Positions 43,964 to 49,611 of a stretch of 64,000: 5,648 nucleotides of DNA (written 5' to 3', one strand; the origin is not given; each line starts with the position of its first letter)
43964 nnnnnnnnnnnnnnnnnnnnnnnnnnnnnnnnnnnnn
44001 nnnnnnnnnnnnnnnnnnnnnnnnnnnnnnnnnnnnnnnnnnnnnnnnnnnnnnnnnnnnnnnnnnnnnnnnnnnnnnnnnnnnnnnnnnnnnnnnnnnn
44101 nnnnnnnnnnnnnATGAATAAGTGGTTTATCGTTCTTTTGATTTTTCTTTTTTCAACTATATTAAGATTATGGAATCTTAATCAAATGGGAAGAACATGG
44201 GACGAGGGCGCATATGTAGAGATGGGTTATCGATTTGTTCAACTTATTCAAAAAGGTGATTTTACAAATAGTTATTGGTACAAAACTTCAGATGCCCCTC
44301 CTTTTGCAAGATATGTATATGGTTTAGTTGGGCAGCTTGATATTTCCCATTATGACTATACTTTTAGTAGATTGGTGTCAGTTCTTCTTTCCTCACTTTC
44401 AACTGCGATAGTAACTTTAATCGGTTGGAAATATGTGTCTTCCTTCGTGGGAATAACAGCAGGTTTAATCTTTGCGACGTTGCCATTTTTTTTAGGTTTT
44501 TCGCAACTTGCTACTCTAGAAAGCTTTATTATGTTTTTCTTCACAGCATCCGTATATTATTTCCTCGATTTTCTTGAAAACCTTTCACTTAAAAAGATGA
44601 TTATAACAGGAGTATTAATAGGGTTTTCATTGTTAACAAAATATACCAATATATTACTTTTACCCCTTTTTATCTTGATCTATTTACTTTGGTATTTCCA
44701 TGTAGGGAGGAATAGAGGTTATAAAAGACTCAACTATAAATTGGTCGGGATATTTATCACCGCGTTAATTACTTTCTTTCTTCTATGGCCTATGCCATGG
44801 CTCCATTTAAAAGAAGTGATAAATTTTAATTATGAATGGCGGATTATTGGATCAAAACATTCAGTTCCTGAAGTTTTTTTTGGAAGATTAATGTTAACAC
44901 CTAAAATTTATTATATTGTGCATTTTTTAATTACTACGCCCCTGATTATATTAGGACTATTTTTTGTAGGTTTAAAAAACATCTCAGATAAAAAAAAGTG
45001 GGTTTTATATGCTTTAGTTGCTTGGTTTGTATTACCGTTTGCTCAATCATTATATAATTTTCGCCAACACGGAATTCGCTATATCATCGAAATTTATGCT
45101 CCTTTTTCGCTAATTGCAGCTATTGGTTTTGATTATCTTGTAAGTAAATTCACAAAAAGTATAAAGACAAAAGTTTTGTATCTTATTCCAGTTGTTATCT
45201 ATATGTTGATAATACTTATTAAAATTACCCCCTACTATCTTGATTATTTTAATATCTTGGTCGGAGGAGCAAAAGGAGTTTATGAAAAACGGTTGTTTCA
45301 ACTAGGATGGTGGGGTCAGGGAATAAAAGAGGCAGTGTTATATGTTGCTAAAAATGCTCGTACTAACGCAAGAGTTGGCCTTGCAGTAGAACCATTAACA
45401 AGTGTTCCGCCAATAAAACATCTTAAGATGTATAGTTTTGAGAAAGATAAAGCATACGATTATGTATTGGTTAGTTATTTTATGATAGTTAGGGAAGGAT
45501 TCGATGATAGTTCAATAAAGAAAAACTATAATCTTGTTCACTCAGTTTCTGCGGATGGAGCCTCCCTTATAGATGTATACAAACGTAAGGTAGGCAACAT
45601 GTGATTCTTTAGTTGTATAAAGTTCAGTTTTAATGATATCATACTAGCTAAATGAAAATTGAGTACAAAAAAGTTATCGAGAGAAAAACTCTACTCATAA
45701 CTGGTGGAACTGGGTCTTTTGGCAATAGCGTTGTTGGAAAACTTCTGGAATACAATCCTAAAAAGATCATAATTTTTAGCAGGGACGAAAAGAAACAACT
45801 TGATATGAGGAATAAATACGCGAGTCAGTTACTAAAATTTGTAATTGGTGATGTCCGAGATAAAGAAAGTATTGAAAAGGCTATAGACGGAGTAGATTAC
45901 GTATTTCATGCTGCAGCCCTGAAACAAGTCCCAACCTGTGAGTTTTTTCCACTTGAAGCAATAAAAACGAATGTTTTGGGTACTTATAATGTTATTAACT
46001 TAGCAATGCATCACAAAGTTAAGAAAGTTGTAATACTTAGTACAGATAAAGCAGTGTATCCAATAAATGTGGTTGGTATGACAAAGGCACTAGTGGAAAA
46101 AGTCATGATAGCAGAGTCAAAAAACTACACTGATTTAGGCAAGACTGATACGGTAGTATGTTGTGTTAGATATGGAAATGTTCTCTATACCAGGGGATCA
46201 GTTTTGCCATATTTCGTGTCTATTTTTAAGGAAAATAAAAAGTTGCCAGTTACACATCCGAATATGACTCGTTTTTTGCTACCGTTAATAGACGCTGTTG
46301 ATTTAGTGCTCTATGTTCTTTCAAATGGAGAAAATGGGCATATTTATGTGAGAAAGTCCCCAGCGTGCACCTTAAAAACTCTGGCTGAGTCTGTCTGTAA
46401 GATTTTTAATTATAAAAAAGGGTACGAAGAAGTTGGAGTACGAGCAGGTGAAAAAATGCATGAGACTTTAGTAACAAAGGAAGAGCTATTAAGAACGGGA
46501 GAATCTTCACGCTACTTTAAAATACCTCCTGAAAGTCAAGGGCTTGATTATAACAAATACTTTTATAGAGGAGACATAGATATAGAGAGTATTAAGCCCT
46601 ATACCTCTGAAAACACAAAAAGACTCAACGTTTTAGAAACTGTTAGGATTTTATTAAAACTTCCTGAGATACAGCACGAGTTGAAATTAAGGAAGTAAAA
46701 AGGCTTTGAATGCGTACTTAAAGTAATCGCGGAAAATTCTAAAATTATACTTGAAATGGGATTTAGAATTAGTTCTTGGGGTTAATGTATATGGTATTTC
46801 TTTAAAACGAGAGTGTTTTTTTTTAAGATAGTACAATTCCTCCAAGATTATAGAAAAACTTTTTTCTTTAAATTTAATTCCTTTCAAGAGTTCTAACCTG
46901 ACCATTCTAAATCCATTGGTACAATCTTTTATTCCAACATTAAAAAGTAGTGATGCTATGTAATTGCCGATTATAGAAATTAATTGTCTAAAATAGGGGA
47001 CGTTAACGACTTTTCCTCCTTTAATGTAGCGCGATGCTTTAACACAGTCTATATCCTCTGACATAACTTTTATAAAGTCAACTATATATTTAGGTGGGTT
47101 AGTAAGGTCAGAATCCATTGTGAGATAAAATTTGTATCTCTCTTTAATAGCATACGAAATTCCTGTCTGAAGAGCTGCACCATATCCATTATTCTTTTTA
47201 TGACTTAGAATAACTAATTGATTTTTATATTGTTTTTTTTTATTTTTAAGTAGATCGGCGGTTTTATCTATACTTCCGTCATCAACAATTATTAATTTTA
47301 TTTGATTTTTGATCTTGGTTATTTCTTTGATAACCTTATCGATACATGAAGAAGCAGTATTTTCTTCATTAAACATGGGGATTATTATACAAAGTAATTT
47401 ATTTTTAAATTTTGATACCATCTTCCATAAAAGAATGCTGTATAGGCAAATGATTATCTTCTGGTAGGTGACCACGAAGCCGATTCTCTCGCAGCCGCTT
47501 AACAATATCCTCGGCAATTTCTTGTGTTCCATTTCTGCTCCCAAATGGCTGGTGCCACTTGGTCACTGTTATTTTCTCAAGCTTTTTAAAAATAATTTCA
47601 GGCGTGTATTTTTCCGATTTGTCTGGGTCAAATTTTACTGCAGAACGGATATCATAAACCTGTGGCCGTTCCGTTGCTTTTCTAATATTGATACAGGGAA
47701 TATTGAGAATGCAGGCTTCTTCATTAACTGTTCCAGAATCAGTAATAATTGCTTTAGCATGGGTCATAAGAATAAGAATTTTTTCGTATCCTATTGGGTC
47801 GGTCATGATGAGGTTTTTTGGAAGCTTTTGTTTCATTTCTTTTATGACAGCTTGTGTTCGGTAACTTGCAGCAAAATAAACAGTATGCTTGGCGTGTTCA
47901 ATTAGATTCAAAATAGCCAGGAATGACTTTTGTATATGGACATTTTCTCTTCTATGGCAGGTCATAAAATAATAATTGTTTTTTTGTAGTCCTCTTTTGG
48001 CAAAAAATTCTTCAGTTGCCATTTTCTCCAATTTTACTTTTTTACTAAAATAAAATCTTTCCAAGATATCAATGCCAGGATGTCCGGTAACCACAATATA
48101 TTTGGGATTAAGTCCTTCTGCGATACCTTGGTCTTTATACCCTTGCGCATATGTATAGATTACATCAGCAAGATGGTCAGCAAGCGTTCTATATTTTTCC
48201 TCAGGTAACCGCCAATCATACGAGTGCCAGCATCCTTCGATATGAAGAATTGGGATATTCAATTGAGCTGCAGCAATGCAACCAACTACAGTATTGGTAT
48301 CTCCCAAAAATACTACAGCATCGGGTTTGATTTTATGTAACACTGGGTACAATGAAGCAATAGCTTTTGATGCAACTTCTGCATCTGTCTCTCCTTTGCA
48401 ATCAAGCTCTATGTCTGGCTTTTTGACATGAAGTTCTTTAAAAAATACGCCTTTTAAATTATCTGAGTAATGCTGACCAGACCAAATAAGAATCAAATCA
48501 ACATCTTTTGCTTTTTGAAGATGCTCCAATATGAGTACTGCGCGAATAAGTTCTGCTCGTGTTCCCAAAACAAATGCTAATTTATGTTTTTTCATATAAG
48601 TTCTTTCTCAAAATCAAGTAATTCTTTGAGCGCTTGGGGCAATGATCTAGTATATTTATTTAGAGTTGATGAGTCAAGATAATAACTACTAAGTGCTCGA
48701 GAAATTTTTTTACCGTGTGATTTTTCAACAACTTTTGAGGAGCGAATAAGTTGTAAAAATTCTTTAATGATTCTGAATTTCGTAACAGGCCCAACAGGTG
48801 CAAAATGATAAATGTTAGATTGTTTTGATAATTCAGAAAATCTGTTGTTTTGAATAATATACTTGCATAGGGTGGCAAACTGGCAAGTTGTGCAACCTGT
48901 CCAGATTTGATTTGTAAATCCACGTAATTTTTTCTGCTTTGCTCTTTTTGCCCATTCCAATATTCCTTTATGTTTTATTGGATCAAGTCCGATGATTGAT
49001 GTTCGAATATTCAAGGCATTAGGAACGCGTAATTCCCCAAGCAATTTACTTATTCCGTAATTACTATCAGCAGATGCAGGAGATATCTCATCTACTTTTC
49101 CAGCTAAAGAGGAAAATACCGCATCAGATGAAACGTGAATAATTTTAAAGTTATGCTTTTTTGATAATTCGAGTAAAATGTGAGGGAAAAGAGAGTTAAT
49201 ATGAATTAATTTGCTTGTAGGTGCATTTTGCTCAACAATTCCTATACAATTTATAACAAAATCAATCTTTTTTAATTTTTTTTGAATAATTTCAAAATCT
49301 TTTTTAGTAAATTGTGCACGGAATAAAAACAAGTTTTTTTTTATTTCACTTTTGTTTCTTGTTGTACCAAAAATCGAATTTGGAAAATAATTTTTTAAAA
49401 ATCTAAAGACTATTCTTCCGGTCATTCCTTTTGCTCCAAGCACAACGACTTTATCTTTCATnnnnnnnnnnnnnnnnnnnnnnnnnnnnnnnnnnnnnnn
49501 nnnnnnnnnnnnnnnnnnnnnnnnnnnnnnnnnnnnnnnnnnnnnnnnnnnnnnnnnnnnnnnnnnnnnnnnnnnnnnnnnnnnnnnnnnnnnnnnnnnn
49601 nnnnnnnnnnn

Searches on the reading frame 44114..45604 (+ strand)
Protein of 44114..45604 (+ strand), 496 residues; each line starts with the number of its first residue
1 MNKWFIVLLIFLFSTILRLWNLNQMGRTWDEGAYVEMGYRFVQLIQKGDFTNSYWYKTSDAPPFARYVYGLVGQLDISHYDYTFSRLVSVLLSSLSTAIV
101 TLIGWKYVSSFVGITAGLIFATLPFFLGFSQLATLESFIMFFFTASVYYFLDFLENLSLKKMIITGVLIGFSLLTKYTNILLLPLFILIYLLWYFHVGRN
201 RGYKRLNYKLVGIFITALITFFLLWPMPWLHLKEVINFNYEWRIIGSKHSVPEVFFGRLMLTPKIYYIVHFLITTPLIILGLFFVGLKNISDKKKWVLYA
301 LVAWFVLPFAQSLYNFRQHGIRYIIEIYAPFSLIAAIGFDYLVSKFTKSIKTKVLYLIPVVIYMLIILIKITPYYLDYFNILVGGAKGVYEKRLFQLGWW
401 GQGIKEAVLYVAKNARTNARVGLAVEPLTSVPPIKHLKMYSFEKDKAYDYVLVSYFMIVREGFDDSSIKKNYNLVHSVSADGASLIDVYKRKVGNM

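Call 6: search_protein_families(library=pfam, proteins=[window:44114-45604:+], max_evalue=0.01)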
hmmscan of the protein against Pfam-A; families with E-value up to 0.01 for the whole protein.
window:44114-45604:+ (496 aa): 2 families
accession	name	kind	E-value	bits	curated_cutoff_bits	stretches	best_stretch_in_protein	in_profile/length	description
PF13231.12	PMT_2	-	6.3e-13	49.7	26.1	1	60-225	1-160/160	Dolichyl-phosphate-mannose-protein mannosyltransferase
PF02366.24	PMT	-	1.3e-08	35.2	22.7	1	72-232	71-241/245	Dolichyl-phosphate-mannose-protein mannosyltransferase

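Call 7: search_protein_families(library=ncbifam, proteins=[window:44114-45604:+], max_evalue=0.01)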
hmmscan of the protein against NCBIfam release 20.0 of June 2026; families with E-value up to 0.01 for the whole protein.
window:44114-45604:+ (496 aa): 0 families

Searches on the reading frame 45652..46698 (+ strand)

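Call 17: search_protein_families(library=pfam, proteins=[window:45652-46698:+], max_evalue=0.001)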
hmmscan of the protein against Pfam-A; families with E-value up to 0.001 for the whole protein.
window:45652-46698:+ (348 aa): 11 families
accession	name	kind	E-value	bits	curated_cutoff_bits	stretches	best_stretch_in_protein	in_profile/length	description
PF02719.21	Polysacc_synt_2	-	3.5e-94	315.7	20.2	1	14-291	1-291/293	Polysaccharide biosynthesis protein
PF01370.27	Epimerase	-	2.4e-22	80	20.9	1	15-232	2-237/240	NAD dependent epimerase/dehydratase family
PF01073.25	3Beta_HSD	-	1.5e-17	64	22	1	15-137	1-122/280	3-beta hydroxysteroid dehydrogenase/isomerase family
PF16363.11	GDP_Man_Dehyd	-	2.1e-14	54.2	27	1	15-132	1-130/332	GDP-mannose 4,6 dehydratase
PF08485.16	Polysacc_syn_2C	-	9e-14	51.4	25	1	297-341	4-48/48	Polysaccharide biosynthesis protein C-terminal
PF13460.12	NAD_binding_10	-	4.6e-12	46.6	27.2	1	18-174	1-143/184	NAD(P)H-binding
PF05368.20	NmrA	-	1.4e-11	45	27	1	11-224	2-201/298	NmrA-like family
PF07993.18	NAD_binding_4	-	1.7e-11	44.2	20.1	1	16-148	1-153/258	Male sterility protein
PF04321.23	RmlD_sub_bind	-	6.8e-08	32.4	27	1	13-133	2-103/287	RmlD substrate binding domain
PF08659.16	KR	-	2.5e-06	28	22.6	1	13-87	2-88/180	KR domain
PF00106.31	adh_short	-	3.8e-05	23.7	26.6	1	12-121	1-122/195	short chain dehydrogenase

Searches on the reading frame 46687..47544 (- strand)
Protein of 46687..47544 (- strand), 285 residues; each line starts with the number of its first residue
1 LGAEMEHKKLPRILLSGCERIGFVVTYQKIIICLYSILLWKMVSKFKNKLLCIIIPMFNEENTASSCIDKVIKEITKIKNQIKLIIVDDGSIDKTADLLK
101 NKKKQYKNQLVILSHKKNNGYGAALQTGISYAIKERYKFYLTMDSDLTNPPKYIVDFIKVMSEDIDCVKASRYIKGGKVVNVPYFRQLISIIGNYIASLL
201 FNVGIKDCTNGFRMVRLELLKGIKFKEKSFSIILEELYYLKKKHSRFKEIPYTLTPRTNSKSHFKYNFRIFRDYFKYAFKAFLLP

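Call 17: search_protein_families(library=pfam, proteins=[window:46687-47544:-], max_evalue=0.001)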
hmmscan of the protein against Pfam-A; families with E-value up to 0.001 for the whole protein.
window:46687-47544:- (285 aa): 2 families
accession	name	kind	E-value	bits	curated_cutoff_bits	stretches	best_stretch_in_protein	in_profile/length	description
PF00535.33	Glycos_transf_2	-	3.8e-26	92.5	23.3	1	52-221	1-165/168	Glycosyl transferase family 2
PF10111.15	Glyco_tranf_2_2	-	2.5e-06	27.6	27.3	1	53-139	2-87/276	Glycosyltransferase like family 2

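Call 51: search_protein_families(library=ncbifam, proteins=[window:46687-47544:-], max_evalue=0.0001)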
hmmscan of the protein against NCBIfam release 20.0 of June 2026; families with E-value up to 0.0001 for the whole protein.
window:46687-47544:- (285 aa): 19 families
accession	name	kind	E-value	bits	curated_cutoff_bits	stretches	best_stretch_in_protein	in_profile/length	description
NF058614.1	PPMAGASynPpgS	equivalog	6.1e-19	68.3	370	1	53-255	4-197/226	polyprenyl-phospho-N-acetylgalactosaminyl synthase PpgS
NF047588.1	GlcsyltransPgfSStrep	equivalog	9.7e-19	67.7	500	1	51-223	3-167/308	glycosyltransferase PgfS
NF007986.1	PRK10714.1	equivalog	1.3e-16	60.5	529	1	50-175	7-129/316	undecaprenyl-phosphate 4-deoxy-4-formamido-L-arabinose transferase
NF041391.1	DPhHxTase_Halo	equivalog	3.5e-14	52.3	375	1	65-228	7-158/213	dolichyl-phosphate hexose transferase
TIGR03937.1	PgaC_IcaA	equivalog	2.8e-13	49.6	422.3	1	47-147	43-136/407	poly-beta-1,6-N-acetyl-D-glucosamine synthase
TIGR04182.1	glyco_TIGR04182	equivalog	4.7e-12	45.9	325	1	51-262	2-199/293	S-layer glycoprotein N-glycosyltransferase AglJ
NF007482.0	PRK10073.1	equivalog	1.3e-11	44.1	423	1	48-145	5-96/334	glycosyltransferase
NF047683.1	TeichurnBiosyTuaG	equivalog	2.5e-08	33.9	400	1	48-147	5-97/252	teichuronic acid biosynthesis protein TuaG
NF010496.0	PRK13915.1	equivalog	2.5e-08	33.4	262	1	45-170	27-153/307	glucosyl-3-phosphoglycerate synthase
NF041875.1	EPS_EpsD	equivalog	6.4e-08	32.4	370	1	52-183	2-126/325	exopolysaccharide biosynthesis glycosyltransferase EpsD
TIGR01556.1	rhamnosyltran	subfamily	6.5e-08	32.1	200.55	1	74-164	13-101/281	rhamnosyltransferase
TIGR03469.1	HpnB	hypoth_equivalog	1.1e-07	31.3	379.25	1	51-163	46-162/386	hopene-associated glycosyltransferase HpnB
TIGR03111.1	glyc2_xrt_Gpos1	hypoth_equivalog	1.6e-07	30.5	363.95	1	47-160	47-155/439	TIGR03111 family XrtG-associated glycosyltransferase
TIGR04283.1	glyco_like_mftF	equivalog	2.1e-07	30.7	182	1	51-147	1-85/221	TIGR04283 family arsenosugar biosynthesis glycosyltransferase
NF053739.1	GlytfEpsEBac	equivalog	1.9e-06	27.1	450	1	52-133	4-82/265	glycosyltransferase EpsE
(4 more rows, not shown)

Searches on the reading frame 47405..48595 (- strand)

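Call 17: search_protein_families(library=pfam, proteins=[window:47405-48595:-], max_evalue=0.001)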
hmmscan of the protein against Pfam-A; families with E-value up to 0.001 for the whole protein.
window:47405-48595:- (396 aa): 1 family
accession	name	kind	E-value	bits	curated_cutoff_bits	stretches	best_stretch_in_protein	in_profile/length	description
PF02350.25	Epimerase_2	-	4.1e-71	240.1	30.6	1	25-362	2-344/347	UDP-N-acetylglucosamine 2-epimerase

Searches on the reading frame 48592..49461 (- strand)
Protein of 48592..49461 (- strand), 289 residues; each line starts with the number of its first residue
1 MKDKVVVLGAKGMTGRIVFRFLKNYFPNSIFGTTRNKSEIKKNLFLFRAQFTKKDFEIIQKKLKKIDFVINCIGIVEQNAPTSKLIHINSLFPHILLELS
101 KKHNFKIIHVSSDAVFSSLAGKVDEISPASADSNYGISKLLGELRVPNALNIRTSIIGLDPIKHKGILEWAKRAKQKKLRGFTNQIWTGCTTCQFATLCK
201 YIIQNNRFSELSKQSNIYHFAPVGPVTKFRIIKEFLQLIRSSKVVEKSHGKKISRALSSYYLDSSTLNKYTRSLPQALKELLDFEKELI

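Call 17: search_protein_families(library=pfam, proteins=[window:48592-49461:-], max_evalue=0.001)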
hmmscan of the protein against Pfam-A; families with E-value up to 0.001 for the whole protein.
window:48592-49461:- (289 aa): 4 families
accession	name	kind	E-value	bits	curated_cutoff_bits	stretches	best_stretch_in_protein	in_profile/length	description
PF01370.27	Epimerase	-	5.9e-13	49.2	20.9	1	5-145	1-152/240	NAD dependent epimerase/dehydratase family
PF04321.23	RmlD_sub_bind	-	5.7e-11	42.5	27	1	4-243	2-235/287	RmlD substrate binding domain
PF07993.18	NAD_binding_4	-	7.1e-06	25.8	20.1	1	39-150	58-192/258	Male sterility protein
PF16363.11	GDP_Man_Dehyd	-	0.00042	20.3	27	1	83-145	96-163/332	GDP-mannose 4,6 dehydratase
